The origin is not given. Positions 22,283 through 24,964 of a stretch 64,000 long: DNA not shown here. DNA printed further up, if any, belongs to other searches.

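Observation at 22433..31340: Seven-gene operon interleaving two complete CoxM/S/L-type molybdenum hydroxylases with a UbiD (prFMN) decarboxylase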

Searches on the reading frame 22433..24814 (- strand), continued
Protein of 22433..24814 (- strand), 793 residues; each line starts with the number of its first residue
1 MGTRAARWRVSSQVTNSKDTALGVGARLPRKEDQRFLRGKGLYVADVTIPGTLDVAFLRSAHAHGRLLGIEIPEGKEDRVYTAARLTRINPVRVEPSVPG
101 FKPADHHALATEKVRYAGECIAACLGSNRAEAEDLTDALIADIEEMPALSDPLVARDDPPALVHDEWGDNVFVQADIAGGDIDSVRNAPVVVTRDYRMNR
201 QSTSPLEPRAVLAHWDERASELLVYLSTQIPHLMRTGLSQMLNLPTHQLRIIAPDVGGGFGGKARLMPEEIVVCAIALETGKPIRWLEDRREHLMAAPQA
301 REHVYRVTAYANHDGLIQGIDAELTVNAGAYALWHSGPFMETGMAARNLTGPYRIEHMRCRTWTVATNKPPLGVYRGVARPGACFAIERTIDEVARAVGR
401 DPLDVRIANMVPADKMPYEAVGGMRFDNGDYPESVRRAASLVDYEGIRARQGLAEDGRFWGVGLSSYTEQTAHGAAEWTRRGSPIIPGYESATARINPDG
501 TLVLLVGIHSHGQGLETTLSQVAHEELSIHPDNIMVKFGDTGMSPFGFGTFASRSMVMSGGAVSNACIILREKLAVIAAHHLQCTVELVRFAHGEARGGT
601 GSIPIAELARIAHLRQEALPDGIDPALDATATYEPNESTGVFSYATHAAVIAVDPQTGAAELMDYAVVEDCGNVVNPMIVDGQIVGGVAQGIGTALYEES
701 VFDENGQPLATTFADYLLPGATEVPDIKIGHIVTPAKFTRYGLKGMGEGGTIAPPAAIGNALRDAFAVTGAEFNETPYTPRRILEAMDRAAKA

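Call 65: search_dna_similar(query=window:22433-24775:-, collection=plasmids, mode=protein, max_rows=25, max_evalue=1e-100)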
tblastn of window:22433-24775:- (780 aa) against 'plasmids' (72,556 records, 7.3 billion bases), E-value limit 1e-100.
Records with a match: 187; places in all: 200; records where one place covers at least 80% of the query: 186.
Best place of each record, by identity: <60% 187.
By first word of the organism name: Pseudosulfitobacter 40; Sinorhizobium 19; Azospirillum 12; Bacillus 9; Arthrobacter 8; Variovorax 7; Phaeobacter 7; Burkholderia 6; Caballeronia 6; Rhizobium 5; and 38 more.
By predicted mobility (MOB-suite, as given by PLSDB): non-mobilizable 120; conjugative 55; mobilizable 12.
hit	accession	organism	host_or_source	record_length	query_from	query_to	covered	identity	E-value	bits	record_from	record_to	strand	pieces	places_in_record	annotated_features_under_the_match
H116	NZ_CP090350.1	Methylobacterium oryzae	single cell,soil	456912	10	774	98%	51.0%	0e+0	702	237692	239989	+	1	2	xanthine dehydrogenase family protein molybdopterin-binding subunit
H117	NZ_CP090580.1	Methylobacterium radiotolerans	Pure isolate,Urban soil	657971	10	774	98%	50.6%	0e+0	699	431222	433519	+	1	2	xanthine dehydrogenase family protein molybdopterin-binding subunit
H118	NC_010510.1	Methylobacterium radiotolerans JCM 2831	-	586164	10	774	98%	50.6%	0e+0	699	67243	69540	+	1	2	xanthine dehydrogenase family protein molybdopterin-binding subunit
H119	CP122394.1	Geminicoccaceae bacterium SCSIO 64248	Montipora informis (coral)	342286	1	774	99%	49.7%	0e+0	738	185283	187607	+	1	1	xanthine dehydrogenase family protein molybdopterin-binding subunit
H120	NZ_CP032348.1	Azospirillum brasilense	soil sample,Agricultural field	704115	10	774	98%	50.1%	0e+0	726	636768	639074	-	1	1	xanthine dehydrogenase family protein molybdopterin-binding subunit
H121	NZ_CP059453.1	Azospirillum brasilense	Prokaryotes,soil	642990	10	774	98%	50.1%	0e+0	726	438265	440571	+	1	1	xanthine dehydrogenase family protein molybdopterin-binding subunit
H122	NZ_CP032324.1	Azospirillum argentinense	soil sample,Agricultural field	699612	14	774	98%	50.1%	0e+0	721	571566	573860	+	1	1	xanthine dehydrogenase family protein molybdopterin-binding subunit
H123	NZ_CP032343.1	Azospirillum brasilense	soil sample,Agricultural field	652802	14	774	98%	49.9%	0e+0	720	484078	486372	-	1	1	xanthine dehydrogenase family protein molybdopterin-binding subunit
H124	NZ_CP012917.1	Azospirillum brasilense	Digitaria eriantha,microbe,root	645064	14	774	98%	49.9%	0e+0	720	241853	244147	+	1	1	xanthine dehydrogenase family protein molybdopterin-binding subunit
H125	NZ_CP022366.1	Azospirillum sp. TSH58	single cell,paddy soils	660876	14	774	98%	49.9%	0e+0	710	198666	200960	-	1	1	xanthine dehydrogenase family protein molybdopterin-binding subunit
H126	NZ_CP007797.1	Azospirillum argentinense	Triticum aestivum L.,Root,wheat ...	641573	14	774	98%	49.7%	0e+0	714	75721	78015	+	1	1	xanthine dehydrogenase family protein molybdopterin-binding subunit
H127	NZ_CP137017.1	Sinorhizobium fredii GR64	Phaseolus vulgaris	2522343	1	777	100%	48.3%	0e+0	714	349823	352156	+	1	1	record has no annotation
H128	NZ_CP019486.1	Sinorhizobium meliloti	alfalfa,single cell,nitrogen fixing ...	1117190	1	778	100%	48.1%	0e+0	712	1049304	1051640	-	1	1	record has no annotation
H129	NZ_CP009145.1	Sinorhizobium meliloti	Medicago orbicularis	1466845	1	778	100%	48.1%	0e+0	712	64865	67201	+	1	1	none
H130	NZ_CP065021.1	Sinorhizobium meliloti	Medicago sativa subsp. varia (Martyn) ...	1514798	1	778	100%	48.1%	0e+0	712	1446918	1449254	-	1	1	none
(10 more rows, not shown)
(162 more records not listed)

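Call 68: get_annotated_region(hit=H119, flank=10000)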
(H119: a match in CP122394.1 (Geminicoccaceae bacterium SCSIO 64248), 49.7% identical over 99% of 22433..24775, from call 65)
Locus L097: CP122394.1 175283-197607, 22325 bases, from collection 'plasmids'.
description: Geminicoccaceae bacterium SCSIO 64248 plasmid p1, complete sequence
organism: Geminicoccaceae bacterium SCSIO 64248 (NCBI taxid 3035935)
taxonomy: Bacteria; Pseudomonadota; Alphaproteobacteria; Geminicoccales; Geminicoccaceae; ; Geminicoccaceae bacterium SCSIO 64248
host: -; source: Montipora informis (coral); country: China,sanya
typing (MOB-suite, as given by PLSDB): non-mobilizable
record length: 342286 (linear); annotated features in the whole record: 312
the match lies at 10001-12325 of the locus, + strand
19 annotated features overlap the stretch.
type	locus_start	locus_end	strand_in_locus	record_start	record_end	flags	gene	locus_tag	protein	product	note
CDS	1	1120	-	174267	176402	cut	-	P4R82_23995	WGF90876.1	acetate--CoA ligase family protein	-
CDS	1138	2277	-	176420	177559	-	-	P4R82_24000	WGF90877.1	acyl-CoA/acyl-ACP dehydrogenase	-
CDS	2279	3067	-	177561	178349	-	-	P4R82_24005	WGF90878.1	enoyl-CoA hydratase/isomerase family protein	-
CDS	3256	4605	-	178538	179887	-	-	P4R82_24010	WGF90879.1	LLM class flavin-dependent oxidoreductase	-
CDS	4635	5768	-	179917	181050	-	-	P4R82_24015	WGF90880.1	LLM class flavin-dependent oxidoreductase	-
CDS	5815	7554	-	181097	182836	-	-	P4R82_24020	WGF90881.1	thiamine pyrophosphate-requiring protein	-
CDS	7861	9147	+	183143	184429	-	-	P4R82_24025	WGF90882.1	amidohydrolase/deacetylase family metallohydrolase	-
CDS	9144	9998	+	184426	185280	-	-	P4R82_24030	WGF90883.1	alpha/beta hydrolase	-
CDS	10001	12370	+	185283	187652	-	-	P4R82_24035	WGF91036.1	xanthine dehydrogenase family protein molybdopterin-binding subunit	-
CDS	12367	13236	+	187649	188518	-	-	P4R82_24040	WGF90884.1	FAD binding domain-containing protein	-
CDS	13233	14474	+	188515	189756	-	-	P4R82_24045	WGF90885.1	2Fe-2S iron-sulfur cluster-binding protein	-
CDS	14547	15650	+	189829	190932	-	-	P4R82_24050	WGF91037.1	ABC transporter substrate-binding protein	-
CDS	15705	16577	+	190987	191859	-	-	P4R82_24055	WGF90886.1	branched-chain amino acid ABC transporter permease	-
CDS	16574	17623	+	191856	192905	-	-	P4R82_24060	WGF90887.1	branched-chain amino acid ABC transporter permease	-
CDS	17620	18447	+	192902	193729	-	-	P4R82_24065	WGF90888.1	ABC transporter ATP-binding protein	-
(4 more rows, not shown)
